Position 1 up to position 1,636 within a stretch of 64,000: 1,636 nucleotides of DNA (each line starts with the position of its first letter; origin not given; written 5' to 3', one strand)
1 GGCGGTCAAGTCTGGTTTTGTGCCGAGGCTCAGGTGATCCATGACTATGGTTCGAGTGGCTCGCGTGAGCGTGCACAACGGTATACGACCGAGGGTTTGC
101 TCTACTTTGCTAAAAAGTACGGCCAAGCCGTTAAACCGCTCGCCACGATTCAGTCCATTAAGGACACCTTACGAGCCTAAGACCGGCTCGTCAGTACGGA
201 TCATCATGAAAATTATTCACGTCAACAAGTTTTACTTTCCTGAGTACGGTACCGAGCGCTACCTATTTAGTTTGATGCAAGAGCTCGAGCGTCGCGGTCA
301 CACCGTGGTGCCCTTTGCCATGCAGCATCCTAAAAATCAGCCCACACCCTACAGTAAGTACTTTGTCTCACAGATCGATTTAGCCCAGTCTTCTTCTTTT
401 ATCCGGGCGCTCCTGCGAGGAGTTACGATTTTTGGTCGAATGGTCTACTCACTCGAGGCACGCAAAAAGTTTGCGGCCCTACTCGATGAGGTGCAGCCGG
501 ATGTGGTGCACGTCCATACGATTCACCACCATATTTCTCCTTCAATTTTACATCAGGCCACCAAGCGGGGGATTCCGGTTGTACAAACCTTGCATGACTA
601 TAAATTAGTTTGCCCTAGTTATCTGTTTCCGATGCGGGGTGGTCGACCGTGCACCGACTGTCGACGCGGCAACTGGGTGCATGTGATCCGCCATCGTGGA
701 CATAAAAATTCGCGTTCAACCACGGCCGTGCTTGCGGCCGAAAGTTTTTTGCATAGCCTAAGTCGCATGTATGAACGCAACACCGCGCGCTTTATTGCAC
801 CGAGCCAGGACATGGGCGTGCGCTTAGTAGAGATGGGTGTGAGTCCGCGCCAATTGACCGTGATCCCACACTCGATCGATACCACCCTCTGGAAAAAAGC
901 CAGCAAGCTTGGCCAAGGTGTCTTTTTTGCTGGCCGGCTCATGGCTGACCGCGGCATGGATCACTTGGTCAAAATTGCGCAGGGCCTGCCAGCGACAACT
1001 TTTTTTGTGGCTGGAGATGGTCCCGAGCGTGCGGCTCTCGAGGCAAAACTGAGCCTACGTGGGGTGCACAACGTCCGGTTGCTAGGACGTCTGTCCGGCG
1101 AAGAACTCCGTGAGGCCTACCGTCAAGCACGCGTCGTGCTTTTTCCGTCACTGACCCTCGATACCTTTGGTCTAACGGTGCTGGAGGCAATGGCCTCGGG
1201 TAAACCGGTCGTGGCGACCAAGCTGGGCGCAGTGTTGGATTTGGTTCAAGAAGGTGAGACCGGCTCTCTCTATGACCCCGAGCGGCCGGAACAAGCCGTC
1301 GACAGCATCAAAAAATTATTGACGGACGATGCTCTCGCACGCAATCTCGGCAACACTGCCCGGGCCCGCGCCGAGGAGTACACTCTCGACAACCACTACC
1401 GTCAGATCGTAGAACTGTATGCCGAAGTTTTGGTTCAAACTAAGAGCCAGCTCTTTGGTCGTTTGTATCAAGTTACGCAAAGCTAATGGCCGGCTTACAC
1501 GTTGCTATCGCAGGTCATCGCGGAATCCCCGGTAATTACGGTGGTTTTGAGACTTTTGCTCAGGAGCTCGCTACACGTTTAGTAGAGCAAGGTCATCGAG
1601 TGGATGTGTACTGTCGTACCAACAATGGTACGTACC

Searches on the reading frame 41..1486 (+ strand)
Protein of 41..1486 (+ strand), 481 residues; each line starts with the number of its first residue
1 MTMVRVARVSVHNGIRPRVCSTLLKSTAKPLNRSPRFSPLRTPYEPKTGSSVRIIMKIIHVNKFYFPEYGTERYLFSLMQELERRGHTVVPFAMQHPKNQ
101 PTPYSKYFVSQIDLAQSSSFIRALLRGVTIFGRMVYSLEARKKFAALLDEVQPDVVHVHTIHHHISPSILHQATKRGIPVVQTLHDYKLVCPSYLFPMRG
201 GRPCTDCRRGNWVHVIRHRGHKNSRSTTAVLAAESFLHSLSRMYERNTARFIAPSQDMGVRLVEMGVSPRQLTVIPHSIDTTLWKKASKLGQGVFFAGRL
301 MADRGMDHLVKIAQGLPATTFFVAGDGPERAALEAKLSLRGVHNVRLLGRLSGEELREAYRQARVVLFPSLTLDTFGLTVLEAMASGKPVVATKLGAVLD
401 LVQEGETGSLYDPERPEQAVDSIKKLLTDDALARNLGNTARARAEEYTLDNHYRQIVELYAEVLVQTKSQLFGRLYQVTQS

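Call 8: search_protein_families(library=pfam, proteins=[window:41-1486:+], max_evalue=0.001)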
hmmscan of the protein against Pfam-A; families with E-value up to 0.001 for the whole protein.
window:41-1486:+ (481 aa): 7 families
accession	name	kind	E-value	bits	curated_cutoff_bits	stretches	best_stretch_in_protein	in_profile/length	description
PF00534.26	Glycos_transf_1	-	3.1e-32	111.9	26.4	1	294-442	18-171/172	Glycosyl transferases group 1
PF13692.12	Glyco_trans_1_4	-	6.9e-30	104.6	27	1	293-429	3-142/142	Glycosyl transferases group 1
PF13439.12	Glyco_transf_4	-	1e-21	78.1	28.5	1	70-282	3-169/170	Glycosyltransferase Family 4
PF13579.12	Glyco_trans_4_4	-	1.6e-13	51.7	29.7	1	70-276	2-156/158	Glycosyl transferase 4-like domain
PF13524.12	Glyco_trans_1_2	-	1.2e-10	42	25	1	320-457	16-143/144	Glycosyl transferase-like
PF20706.3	GT4-conflict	-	5.8e-06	26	26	1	352-418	271-340/385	Family 4 Glycosyltransferase in conflict systems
PF13477.12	Glyco_trans_4_2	-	0.0001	23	23.4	1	138-185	61-107/139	Glycosyl transferase 4-like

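Call 48: search_protein_families(library=ncbifam, proteins=[window:41-1486:+], max_evalue=0.00001)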
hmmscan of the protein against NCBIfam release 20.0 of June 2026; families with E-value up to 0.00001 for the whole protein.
window:41-1486:+ (481 aa): 28 families (the best 25 are shown)
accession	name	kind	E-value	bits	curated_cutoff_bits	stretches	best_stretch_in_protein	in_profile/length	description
TIGR03999.1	thiol_BshA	equivalog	2.8e-24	85.8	273.7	1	311-464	223-374/375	N-acetyl-alpha-D-glucosaminyl L-malate synthase BshA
NF041876.1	EPS_EpsE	equivalog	3.6e-24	85.7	400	1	249-446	177-378/389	exopolysaccharide biosynthesis GT4 family glycosyltransferase EpsE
TIGR03088.1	stp2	hypoth_equivalog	3.3e-22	79.1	409.05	1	319-464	230-374/374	TIGR03088 family PEP-CTERM/XrtA system glycosyltransferase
TIGR03449.1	mycothiol_MshA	equivalog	5.5e-20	71.6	462.5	1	342-464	283-404/406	D-inositol-3-phosphate glycosyltransferase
TIGR04063.1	stp3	hypoth_equivalog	1.4e-19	70.3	442.05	1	264-463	174-391/397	TIGR04063 family PEP-CTERM/XrtA system glycosyltransferase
NF053787.1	GlcN_PG_synth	equivalog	5.2e-18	65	480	1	239-464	136-360/361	N-acetylglucosaminyl phosphatidylglycerol synthase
TIGR02149.1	glgA_Coryne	subfamily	5.8e-18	65.2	302.4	1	293-464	206-391/391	glycogen synthase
NF049988.1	MGlcDAGSynMgs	equivalog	8.6e-18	64.9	400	1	307-471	233-395/398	alpha-monoglucosyldiacylglycerol synthase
NF038229.1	Glyco4_Geo_Pelo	equivalog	2.4e-16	59.7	400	1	339-464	214-337/338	GPMC system family 4 glycosyltransferase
TIGR04047.1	MSMEG_0565_glyc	hypoth_equivalog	1.6e-15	57.1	259.85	1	340-461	252-372/373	MSMEG_0565 family glycosyltransferase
NF053513.1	Gtran_IagA_BgsA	equivalog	1.3e-14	54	460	1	294-464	164-332/333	LTA glycolipid anchor biosynthesis glycosyltransferase, IagA/BgsA family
NF047684.1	TeichurnBiosyTuaC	equivalog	4.4e-13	48.9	550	1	294-464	222-390/391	teichuronic acid biosynthesis protein TuaC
NF038255.1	exopoly_VpsD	equivalog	2.8e-12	46.2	300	1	343-464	263-380/381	VpsD family glycosyltransferase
NF041010.1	glycosy_Agl16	equivalog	4.4e-12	45.5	575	1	236-463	122-351/352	glycosylation protein Agl16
NF012028.0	PRK15484.1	subfamily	6.9e-12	45.1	618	1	343-450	257-365/380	lipopolysaccharide N-acetylglucosaminyltransferase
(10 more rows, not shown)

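Call 76: find_encoding_contigs(protein=window:41-1486:+, flank=10000, max_places=2)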
Protein window:41-1486:+ (481 aa): no gene with exactly this product is on record in the collection.

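Call 79: find_encoding_contigs(protein=window:206-1486:+, flank=10000, max_places=2)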
Protein window:206-1486:+ (426 aa): 1 contig read that carries it; 1 place shown.
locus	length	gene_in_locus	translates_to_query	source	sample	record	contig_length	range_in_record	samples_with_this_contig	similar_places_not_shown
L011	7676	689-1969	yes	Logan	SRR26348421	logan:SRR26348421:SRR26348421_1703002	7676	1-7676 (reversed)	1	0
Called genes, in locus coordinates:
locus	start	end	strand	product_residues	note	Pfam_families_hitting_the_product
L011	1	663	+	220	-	?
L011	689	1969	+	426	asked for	PF13439:Glyco_transf_4, PF13579:Glyco_trans_4_4, PF00534:Glycos_transf_1, PF13692:Glyco_trans_1_4, PF20706:GT4-conflict (weak), PF13524:Glyco_trans_1_2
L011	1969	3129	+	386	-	PF09314:DUF1972 (weak), PF13439:Glyco_transf_4, PF13579:Glyco_trans_4_4, PF09314:DUF1972 (weak), PF00534:Glycos_transf_1, PF13692:Glyco_trans_1_4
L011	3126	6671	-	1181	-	PF16158:N_BRCA1_IG (faint), PF01510:Amidase_2, PF08486:SpoIID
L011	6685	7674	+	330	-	?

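Call 80: search_protein_families(library=pfam, proteins=[L011:1-663:+], max_evalue=0.001)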
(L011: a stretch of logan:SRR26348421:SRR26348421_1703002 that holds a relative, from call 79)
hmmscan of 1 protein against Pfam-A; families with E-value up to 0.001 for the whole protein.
L011:1-663:+ (220 aa): 5 families
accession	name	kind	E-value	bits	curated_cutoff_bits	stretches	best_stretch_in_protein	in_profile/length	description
PF00535.33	Glycos_transf_2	-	2.6e-12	47.4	23.3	1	5-72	54-121/168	Glycosyl transferase family 2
PF13641.12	Glyco_tranf_2_3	-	3.1e-11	44.2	27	1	6-177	60-213/230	Glycosyltransferase like family 2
PF13506.12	Glyco_transf_21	-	2.9e-07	30.6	21.7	1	25-188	26-168/174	Glycosyl transferase family 21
PF13632.12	Glyco_trans_2_3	-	2.9e-06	27.7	27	1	34-189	3-139/198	Glycosyl transferase family group 2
PF10111.15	Glyco_tranf_2_2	-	1.4e-05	25.2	27.3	0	11-63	63-120/276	Glycosyltransferase like family 2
